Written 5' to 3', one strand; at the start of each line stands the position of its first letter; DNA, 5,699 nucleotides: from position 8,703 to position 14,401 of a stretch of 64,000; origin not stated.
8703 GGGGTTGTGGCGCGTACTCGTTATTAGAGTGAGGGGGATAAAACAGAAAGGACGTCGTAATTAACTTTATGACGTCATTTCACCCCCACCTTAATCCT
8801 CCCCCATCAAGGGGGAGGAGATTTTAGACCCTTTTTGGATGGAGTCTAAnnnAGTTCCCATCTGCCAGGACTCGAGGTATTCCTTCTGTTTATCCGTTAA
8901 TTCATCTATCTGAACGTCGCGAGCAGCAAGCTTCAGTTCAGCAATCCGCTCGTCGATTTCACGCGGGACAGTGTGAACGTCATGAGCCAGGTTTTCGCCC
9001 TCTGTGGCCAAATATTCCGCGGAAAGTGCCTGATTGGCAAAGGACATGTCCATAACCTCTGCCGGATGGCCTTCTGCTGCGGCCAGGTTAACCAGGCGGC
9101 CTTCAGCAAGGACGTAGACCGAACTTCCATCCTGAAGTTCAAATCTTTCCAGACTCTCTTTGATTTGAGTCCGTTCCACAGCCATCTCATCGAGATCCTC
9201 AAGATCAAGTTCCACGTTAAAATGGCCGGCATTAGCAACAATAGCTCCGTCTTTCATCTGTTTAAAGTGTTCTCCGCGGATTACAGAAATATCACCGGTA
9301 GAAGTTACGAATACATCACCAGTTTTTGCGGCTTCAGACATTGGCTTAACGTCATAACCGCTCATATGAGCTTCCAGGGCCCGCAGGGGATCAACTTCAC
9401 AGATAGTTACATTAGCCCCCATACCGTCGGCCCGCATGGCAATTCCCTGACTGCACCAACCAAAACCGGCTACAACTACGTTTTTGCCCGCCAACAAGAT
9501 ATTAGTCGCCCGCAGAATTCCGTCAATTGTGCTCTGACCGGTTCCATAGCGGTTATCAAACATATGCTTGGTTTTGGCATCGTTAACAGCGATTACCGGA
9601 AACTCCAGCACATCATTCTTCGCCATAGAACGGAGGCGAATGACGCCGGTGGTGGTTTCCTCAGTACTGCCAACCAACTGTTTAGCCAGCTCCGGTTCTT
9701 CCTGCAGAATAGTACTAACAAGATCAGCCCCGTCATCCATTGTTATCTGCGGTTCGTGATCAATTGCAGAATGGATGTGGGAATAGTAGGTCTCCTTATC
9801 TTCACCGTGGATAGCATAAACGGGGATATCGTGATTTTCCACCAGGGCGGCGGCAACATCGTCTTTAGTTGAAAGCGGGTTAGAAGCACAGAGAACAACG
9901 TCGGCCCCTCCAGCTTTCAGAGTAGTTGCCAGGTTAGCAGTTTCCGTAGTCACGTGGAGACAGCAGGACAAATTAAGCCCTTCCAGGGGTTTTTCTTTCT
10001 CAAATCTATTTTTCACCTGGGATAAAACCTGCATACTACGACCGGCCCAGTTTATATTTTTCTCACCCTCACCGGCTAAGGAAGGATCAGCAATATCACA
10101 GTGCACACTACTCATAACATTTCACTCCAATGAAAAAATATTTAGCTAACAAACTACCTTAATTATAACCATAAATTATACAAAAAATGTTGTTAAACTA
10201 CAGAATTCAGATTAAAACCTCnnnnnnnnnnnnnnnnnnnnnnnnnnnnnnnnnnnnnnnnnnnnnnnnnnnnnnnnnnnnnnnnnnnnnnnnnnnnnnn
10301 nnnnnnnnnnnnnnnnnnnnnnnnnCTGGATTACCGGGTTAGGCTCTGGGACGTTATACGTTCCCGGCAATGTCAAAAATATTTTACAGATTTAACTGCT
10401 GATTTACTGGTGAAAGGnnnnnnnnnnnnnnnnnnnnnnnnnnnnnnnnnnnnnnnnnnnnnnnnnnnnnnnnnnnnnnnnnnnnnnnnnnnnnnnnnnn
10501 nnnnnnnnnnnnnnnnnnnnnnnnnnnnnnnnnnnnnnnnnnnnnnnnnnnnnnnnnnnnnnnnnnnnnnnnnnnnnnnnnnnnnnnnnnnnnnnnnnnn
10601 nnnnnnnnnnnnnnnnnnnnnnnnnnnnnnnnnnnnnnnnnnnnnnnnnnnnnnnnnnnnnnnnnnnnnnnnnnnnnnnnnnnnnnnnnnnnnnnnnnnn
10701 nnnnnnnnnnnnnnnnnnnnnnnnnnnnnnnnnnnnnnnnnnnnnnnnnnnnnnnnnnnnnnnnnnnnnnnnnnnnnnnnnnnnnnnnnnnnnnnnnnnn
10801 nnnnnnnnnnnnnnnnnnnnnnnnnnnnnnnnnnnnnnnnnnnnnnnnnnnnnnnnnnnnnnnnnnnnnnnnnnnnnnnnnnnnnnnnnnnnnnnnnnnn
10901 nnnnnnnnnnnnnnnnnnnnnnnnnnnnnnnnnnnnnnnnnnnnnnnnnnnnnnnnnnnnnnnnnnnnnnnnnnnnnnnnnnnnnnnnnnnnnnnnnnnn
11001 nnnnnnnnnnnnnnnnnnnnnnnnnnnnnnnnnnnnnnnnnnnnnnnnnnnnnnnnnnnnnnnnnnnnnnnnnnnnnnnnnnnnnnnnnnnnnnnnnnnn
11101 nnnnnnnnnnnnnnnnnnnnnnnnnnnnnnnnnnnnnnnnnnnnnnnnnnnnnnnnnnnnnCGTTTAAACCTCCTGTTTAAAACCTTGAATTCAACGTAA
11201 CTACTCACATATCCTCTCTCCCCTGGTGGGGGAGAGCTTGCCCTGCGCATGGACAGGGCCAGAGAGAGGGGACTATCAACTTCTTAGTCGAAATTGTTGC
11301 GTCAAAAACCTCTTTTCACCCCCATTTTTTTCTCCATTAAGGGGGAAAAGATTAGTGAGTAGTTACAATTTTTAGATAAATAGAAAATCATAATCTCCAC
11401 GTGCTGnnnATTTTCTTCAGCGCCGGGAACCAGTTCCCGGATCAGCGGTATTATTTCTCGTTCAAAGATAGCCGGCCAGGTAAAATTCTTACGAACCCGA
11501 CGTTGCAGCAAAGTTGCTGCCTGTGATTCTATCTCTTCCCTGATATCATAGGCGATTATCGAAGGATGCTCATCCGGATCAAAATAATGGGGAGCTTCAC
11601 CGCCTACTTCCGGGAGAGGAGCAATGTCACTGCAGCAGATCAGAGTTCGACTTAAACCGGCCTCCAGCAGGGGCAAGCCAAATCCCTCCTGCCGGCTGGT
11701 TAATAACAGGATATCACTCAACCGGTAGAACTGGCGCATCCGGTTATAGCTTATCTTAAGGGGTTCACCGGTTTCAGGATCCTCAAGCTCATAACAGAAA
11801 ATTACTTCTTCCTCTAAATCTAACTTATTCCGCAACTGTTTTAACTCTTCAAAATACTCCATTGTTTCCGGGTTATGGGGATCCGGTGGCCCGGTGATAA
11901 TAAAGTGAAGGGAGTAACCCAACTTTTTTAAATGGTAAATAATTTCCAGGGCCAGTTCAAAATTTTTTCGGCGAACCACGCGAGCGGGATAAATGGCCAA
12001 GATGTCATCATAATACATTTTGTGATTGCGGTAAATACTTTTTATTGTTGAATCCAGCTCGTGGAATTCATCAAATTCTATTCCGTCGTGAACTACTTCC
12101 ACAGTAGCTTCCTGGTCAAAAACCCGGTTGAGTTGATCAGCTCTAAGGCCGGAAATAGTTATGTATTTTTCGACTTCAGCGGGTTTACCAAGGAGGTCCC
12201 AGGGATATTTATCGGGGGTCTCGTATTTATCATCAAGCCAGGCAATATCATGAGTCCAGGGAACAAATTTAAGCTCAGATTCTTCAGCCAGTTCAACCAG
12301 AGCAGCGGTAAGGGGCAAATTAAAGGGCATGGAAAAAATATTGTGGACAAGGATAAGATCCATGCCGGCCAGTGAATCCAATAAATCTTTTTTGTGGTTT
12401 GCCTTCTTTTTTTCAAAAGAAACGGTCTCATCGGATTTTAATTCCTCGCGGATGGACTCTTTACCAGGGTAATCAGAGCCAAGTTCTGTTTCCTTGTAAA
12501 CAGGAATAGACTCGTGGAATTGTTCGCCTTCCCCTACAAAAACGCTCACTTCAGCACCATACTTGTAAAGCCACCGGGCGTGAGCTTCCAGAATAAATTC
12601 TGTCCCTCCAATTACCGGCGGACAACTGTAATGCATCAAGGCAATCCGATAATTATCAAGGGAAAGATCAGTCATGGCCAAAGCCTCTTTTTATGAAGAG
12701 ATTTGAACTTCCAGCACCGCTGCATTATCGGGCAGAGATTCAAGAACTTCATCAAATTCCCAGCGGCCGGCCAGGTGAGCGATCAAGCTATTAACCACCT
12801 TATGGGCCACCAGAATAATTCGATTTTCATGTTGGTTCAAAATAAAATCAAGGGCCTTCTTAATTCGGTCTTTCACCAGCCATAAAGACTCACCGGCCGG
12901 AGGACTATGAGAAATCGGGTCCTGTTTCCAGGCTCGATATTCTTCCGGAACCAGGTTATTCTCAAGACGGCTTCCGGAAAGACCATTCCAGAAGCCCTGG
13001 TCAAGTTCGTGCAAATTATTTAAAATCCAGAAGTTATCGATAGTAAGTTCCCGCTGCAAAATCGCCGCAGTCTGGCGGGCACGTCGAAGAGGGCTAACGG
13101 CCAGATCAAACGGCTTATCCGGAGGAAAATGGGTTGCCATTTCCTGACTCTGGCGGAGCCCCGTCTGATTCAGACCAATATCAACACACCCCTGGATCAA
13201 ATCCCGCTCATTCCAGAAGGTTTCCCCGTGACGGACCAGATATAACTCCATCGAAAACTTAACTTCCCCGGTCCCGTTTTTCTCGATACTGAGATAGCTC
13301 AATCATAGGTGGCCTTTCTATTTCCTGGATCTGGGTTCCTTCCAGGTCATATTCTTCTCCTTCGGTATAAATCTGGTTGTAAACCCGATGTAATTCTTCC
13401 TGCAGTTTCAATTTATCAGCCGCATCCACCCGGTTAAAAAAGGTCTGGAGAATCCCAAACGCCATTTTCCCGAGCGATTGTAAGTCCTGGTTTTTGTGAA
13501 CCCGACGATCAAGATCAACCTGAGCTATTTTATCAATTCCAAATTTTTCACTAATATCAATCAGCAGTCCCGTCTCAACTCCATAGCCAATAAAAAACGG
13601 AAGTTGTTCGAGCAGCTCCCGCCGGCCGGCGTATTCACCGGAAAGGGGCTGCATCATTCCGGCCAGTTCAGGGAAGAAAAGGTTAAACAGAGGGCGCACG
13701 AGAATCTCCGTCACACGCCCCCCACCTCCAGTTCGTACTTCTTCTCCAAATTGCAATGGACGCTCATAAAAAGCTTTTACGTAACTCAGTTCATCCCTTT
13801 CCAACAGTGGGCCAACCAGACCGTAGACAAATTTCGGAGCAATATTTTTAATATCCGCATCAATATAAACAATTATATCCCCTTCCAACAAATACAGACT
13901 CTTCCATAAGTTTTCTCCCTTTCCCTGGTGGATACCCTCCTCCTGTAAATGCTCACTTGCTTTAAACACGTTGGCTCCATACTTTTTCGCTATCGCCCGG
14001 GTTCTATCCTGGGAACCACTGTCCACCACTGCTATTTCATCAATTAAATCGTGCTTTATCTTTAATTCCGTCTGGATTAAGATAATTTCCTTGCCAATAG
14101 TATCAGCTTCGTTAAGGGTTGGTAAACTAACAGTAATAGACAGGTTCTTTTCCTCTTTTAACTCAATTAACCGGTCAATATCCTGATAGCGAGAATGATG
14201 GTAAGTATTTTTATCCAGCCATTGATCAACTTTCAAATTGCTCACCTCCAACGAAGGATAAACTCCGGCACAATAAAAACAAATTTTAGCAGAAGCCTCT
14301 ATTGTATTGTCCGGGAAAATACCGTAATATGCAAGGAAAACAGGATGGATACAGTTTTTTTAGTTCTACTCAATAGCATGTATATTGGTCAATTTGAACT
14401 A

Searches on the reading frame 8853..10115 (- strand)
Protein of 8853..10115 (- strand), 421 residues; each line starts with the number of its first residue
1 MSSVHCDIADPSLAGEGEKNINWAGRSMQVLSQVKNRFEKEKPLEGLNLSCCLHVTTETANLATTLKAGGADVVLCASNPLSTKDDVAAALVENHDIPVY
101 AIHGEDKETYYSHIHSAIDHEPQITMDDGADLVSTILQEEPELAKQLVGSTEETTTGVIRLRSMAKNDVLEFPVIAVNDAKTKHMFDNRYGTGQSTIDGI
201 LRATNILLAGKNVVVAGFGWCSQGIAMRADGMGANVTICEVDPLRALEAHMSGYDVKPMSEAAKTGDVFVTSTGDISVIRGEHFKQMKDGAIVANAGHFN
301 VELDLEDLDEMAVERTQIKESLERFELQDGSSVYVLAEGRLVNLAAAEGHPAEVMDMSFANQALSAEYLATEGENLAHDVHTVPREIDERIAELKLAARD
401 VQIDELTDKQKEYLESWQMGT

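Call 51: search_protein_families(library=ncbifam, proteins=[window:8853-10115:-], max_evalue=0.00001)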
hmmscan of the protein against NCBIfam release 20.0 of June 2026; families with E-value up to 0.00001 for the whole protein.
window:8853-10115:- (421 aa): 5 families
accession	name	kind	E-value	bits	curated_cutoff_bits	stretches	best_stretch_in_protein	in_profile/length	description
NF004005.0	PRK05476.2-3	equivalog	3.8e-188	625.5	275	1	7-419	6-417/418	adenosylhomocysteinase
TIGR00936.1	ahcY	equivalog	1.1e-187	624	497.6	1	7-421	2-416/416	adenosylhomocysteinase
NF004010.0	PRK05476.3-3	equivalog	8.3e-80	268.8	512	1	13-404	14-413/432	adenosylhomocysteinase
NF004009.0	PRK05476.3-2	equivalog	1.2e-65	222.2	485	1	17-401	78-459/487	adenosylhomocysteinase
NF004008.0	PRK05476.3-1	equivalog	4.3e-21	75.3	440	1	150-372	97-302/326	adenosylhomocysteinase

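Call 79: list_cluster_members(proteins=[window:8853-10115:-, window:20211-21950:-, window:35949-36797:-, window:42140-49198:+, window:38184-41543:+])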
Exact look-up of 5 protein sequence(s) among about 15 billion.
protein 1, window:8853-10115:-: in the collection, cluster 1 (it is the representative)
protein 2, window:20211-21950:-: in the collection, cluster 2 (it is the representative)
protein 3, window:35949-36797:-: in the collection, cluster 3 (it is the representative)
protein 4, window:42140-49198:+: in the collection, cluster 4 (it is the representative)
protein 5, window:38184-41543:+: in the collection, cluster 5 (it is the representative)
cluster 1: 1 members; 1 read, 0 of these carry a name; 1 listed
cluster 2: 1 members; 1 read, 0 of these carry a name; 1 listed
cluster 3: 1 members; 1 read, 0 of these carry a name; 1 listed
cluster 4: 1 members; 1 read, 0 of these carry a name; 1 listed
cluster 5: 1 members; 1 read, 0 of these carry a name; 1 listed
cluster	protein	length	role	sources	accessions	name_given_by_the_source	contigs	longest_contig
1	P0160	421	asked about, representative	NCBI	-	-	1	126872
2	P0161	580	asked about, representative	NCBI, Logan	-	-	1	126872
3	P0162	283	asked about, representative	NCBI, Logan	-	-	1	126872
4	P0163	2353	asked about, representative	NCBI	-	-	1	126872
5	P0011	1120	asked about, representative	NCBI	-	-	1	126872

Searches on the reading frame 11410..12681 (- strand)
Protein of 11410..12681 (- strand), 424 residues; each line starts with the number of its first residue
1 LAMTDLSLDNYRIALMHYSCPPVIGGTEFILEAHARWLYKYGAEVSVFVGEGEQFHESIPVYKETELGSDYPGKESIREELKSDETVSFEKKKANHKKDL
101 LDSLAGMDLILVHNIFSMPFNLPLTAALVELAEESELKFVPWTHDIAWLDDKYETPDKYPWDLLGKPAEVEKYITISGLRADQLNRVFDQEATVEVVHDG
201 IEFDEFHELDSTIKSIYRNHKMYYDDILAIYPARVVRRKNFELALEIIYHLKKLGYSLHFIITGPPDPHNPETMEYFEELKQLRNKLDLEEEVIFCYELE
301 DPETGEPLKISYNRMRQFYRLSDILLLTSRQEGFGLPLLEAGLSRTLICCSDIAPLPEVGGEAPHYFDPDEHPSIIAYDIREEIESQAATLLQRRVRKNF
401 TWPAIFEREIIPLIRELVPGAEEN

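Call 80: search_protein_families(library=pfam, proteins=[window:11410-12681:-], max_evalue=0.0001)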
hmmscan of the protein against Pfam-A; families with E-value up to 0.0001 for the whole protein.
window:11410-12681:- (424 aa): 2 families
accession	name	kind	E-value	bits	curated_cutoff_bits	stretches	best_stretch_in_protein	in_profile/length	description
PF00534.26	Glycos_transf_1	-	8.3e-15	55.2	26.4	1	222-359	11-130/172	Glycosyl transferases group 1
PF13692.12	Glyco_trans_1_4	-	3.6e-10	40.7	27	1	230-371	5-128/142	Glycosyl transferases group 1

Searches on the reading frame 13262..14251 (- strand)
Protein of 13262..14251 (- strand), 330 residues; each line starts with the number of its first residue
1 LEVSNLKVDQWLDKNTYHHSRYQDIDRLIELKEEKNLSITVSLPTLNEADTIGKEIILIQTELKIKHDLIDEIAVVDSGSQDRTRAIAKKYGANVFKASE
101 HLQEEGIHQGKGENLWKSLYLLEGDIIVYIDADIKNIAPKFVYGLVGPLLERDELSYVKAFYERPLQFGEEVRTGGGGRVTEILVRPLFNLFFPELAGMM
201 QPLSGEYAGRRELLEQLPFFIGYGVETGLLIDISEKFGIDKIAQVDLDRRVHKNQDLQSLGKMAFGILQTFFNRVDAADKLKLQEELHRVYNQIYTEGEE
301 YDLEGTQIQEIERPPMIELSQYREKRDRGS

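Call 80: search_protein_families(library=pfam, proteins=[window:13262-14251:-], max_evalue=0.0001)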
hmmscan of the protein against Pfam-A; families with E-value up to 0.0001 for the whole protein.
window:13262-14251:- (330 aa): 1 family
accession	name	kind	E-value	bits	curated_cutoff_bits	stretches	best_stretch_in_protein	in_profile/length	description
PF00535.33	Glycos_transf_2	-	1.8e-08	34.9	23.3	1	41-155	2-109/168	Glycosyl transferase family 2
